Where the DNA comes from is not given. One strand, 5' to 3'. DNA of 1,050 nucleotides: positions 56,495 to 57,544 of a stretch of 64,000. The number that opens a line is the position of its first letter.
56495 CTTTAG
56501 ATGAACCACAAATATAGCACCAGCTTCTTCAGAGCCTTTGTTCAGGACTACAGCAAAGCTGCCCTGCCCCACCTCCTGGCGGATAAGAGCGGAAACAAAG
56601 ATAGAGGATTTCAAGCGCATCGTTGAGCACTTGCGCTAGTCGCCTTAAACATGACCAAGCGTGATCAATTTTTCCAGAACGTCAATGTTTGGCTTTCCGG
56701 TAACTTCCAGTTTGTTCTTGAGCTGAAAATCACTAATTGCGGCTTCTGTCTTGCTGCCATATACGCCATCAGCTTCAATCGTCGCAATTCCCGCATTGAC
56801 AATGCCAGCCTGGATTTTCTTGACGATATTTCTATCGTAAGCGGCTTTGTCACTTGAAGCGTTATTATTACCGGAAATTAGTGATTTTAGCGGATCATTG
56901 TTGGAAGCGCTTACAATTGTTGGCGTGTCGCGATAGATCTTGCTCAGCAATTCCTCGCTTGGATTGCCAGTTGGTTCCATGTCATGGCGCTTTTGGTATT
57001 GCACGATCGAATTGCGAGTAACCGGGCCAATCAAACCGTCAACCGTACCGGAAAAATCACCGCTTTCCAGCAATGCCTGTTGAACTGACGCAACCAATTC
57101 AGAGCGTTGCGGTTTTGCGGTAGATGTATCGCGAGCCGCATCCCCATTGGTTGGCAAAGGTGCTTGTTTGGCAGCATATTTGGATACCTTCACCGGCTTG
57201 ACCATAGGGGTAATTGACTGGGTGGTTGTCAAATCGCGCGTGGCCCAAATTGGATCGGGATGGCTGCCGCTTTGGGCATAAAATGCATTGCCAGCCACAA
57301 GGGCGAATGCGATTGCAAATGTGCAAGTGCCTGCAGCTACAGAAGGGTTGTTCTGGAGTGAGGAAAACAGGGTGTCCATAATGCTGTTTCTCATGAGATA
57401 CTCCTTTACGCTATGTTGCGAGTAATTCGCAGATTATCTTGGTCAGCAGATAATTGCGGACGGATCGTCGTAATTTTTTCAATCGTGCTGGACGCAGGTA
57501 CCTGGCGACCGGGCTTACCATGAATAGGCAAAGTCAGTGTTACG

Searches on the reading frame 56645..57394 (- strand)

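Call 52: search_protein_families(library=pfam, proteins=[window:56645-57394:-], max_evalue=0.001)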
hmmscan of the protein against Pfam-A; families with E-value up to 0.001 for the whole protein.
window:56645-57394:- (249 aa): 1 family
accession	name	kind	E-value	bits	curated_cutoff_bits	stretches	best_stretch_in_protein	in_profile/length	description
PF01471.23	PG_binding_1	-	3.1e-25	88.6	23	2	189-243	3-57/57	Putative peptidoglycan binding domain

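Call 68: search_protein_families(library=ncbifam, proteins=[window:56645-57394:-], max_evalue=0.01)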
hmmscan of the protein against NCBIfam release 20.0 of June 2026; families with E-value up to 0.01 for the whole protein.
window:56645-57394:- (249 aa): 6 families
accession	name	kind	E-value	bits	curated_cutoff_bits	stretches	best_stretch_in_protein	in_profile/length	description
TIGR03979.1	His_Ser_Rich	equivalog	2.1e-16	60.4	121.65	2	66-146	100-179/190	His-Xaa-Ser repeat protein HxsA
TIGR02869.1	spore_SleB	equivalog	2e-10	40.9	236.5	2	189-235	14-60/201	spore cortex-lytic enzyme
NF004786.0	PRK06132.1-3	equivalog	6.3e-10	38.4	329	2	65-157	180-282/418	hypothetical protein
NF052377.1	lmo1851_S41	exception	1.2e-07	30.8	725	1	187-242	389-444/468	lmo1851 family serine protease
NF052335.1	PdgHdaseHSB129560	equivalog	1.4e-05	24.6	500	1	201-233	286-318/330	peptidoglycan hydrolase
NF052336.1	PdgHdaseHSB100310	equivalog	2.6e-05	23.7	500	1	205-239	275-309/316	peptidoglycan hydrolase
